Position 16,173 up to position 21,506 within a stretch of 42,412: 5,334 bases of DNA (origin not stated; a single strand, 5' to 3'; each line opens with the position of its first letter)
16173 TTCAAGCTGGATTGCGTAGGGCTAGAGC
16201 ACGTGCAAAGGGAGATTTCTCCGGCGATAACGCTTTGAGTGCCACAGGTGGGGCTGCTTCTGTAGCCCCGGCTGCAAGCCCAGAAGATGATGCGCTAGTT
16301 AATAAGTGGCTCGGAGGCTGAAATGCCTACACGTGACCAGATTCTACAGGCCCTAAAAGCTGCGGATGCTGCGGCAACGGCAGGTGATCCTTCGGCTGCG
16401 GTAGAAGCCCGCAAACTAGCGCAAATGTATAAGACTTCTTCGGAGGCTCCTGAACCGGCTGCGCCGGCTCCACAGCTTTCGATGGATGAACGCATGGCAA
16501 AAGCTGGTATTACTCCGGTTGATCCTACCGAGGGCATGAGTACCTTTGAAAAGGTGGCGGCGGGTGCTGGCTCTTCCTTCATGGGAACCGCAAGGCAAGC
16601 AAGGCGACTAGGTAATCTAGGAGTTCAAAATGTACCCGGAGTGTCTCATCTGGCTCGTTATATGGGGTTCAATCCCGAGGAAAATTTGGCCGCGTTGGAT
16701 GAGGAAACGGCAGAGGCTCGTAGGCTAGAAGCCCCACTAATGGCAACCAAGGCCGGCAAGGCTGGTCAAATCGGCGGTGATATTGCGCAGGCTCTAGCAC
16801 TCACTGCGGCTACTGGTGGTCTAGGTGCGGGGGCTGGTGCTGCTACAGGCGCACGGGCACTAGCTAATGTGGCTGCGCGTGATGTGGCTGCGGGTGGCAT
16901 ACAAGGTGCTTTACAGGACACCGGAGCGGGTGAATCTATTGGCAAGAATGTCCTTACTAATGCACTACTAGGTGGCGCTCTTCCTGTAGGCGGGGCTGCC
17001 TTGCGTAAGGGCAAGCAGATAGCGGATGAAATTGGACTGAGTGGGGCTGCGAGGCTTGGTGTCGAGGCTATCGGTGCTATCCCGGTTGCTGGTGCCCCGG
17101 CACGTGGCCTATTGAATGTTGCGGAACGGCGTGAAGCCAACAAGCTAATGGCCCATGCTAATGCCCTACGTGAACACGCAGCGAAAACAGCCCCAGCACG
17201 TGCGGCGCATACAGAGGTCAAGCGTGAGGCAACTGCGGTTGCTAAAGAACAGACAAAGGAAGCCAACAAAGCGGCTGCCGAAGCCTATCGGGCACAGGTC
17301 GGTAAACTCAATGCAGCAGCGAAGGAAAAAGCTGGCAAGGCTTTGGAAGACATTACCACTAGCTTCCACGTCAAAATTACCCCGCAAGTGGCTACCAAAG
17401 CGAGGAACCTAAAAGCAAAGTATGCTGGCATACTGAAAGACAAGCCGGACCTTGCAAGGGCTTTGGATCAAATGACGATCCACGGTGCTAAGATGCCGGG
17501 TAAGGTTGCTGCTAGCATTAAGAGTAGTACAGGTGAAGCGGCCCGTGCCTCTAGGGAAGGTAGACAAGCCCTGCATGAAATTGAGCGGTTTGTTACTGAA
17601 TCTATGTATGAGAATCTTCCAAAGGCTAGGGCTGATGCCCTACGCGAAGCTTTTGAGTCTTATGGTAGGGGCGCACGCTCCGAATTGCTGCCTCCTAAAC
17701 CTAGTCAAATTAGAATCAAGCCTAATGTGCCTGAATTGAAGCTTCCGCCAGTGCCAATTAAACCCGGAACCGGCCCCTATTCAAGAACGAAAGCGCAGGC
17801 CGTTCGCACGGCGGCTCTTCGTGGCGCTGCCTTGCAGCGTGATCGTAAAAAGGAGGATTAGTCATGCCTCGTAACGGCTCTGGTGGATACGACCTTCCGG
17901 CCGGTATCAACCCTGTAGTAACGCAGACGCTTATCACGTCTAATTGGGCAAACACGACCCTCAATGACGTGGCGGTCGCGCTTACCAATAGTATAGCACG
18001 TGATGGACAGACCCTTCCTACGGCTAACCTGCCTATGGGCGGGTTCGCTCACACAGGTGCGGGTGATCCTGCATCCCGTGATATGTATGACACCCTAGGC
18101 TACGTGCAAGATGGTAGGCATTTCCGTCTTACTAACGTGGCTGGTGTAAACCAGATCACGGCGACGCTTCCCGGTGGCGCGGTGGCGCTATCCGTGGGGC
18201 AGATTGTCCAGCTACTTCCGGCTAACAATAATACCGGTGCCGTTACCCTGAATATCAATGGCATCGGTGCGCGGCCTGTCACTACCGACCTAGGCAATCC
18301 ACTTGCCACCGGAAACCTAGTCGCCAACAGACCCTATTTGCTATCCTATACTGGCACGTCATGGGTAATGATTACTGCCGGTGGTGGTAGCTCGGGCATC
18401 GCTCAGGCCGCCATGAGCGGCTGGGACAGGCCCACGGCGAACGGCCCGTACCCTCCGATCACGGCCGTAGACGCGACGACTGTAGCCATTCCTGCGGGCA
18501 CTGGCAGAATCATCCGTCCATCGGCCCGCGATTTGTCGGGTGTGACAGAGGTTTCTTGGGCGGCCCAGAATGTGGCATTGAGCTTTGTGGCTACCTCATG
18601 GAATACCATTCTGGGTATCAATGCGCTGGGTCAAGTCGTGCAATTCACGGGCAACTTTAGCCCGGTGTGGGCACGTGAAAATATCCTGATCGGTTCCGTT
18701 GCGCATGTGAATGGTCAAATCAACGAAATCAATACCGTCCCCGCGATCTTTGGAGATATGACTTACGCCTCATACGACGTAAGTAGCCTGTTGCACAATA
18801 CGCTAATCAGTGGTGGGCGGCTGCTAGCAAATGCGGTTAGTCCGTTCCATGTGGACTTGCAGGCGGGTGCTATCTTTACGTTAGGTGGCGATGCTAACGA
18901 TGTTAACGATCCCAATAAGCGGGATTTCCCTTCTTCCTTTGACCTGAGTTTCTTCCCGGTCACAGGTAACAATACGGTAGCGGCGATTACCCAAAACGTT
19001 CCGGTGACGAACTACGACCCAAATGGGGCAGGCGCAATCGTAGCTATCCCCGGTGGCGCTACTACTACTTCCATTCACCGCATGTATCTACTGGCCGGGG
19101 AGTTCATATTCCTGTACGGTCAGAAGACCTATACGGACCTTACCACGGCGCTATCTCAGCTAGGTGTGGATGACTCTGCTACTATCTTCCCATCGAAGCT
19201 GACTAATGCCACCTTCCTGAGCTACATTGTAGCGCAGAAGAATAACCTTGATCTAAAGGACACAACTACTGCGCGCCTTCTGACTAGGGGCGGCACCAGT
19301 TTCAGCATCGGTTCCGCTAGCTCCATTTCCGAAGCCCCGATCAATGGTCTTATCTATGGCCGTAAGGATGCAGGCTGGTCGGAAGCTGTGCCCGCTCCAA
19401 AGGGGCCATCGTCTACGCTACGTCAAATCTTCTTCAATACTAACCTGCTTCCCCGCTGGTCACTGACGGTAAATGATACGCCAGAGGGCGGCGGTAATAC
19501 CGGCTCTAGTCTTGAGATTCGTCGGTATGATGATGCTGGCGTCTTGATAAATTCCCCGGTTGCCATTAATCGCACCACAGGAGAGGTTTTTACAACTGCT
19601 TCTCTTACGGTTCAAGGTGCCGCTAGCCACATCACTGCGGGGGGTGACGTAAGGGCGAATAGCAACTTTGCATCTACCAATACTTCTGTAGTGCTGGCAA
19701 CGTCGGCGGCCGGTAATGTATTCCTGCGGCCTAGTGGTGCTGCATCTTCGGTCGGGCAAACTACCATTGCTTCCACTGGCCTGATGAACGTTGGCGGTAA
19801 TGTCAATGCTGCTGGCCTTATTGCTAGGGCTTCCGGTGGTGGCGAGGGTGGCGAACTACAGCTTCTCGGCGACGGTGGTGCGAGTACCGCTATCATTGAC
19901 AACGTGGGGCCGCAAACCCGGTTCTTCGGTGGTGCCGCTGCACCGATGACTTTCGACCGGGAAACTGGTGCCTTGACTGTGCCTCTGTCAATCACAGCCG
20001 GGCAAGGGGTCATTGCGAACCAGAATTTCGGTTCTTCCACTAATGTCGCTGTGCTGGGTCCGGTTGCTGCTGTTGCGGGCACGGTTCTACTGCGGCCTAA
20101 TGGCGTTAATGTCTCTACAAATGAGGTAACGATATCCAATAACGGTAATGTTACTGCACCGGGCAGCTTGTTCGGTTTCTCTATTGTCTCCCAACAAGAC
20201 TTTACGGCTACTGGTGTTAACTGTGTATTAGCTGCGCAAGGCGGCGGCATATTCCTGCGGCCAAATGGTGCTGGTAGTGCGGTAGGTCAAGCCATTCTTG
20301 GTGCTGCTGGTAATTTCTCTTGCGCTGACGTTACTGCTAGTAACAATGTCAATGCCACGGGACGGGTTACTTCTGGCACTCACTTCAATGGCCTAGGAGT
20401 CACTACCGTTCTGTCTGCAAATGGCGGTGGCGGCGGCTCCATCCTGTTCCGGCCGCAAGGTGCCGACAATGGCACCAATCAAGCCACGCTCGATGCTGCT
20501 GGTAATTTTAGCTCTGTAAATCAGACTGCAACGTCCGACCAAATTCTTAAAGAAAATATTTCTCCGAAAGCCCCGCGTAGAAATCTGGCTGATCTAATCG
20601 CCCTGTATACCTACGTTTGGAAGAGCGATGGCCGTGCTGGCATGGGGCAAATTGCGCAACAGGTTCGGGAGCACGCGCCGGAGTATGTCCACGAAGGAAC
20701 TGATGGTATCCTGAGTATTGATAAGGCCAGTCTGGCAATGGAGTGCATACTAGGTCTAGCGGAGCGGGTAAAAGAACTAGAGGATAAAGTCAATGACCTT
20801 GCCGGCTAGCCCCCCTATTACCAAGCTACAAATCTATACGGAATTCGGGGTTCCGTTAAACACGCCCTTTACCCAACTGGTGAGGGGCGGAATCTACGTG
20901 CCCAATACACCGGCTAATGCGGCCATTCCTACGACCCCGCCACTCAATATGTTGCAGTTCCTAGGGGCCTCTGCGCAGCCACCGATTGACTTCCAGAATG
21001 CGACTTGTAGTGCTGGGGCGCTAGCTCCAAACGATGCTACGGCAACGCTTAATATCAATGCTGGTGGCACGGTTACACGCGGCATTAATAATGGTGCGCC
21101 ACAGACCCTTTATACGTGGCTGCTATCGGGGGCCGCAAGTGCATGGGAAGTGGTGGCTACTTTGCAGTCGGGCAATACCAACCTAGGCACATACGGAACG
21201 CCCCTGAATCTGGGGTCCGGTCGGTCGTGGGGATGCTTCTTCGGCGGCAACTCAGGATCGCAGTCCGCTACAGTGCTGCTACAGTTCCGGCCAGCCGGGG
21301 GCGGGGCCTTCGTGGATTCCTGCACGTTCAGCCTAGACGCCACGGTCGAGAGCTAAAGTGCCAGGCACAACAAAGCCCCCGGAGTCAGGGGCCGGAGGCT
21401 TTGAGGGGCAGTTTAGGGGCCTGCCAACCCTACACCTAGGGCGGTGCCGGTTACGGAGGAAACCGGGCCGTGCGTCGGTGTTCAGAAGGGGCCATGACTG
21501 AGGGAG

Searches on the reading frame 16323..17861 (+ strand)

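Call 20: search_protein_families(library=pfam, proteins=[window:16323-17861:+], max_evalue=1)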
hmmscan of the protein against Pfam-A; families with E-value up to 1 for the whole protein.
window:16323-17861:+ (512 aa): 2 families
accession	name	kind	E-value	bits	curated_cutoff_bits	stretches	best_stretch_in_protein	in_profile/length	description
PF09321.15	DUF1978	-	0.045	13.5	25.4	1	280-376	40-139/244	Domain of unknown function (DUF1978)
PF04504.20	GeBP-like_DBD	-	0.15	13.2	29.5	1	335-373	30-69/94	Glabrous-enhancer-binding protein-like family, DBD domain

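Call 21: search_protein_families(library=phrogs, proteins=[window:16323-17861:+], max_evalue=0.01)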
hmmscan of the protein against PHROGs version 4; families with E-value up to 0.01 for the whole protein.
window:16323-17861:+ (512 aa): 0 families

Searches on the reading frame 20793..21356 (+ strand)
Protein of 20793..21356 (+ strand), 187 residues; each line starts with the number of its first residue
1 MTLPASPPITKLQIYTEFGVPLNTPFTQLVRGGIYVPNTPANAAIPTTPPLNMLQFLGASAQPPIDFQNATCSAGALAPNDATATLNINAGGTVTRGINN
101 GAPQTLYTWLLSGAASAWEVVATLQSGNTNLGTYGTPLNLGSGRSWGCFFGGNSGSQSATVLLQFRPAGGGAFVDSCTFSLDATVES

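Call 20: search_protein_families(library=pfam, proteins=[window:20793-21356:+], max_evalue=1)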
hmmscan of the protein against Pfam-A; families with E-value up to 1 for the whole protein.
window:20793-21356:+ (187 aa): 0 families

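Call 21: search_protein_families(library=phrogs, proteins=[window:20793-21356:+], max_evalue=0.01)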
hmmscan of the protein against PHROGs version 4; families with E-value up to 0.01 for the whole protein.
window:20793-21356:+ (187 aa): 0 families

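Call 54: search_dna_similar(query=window:20793-21353:+, collection=phages, mode=protein, max_evalue=0.001, max_rows=25)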
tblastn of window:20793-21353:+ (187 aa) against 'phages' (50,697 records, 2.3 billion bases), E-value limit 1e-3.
No match.

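Call 58: find_related_loci(query=window:20793-21353:+, collection=viral_contigs, flank=7000)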
Query window:20793-21353:+ (187 aa) in viral_contigs; peptide patterns used: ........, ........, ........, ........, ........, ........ (x = any residue, [..] = any of these).
7 stretches matched a pattern; 3 encode a relative of the query (tblastn E <= 1e-3); 2 distinct loci.
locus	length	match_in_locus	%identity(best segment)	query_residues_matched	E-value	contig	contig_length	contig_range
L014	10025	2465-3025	97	1-187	1e-118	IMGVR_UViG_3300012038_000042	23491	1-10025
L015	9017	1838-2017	77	1-60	4e-26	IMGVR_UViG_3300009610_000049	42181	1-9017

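Call 79: search_protein_families(library=ncbifam, proteins=[window:20793-21353:+], max_evalue=0.1)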
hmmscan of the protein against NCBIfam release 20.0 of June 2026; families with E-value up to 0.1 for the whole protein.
window:20793-21353:+ (187 aa): 0 families
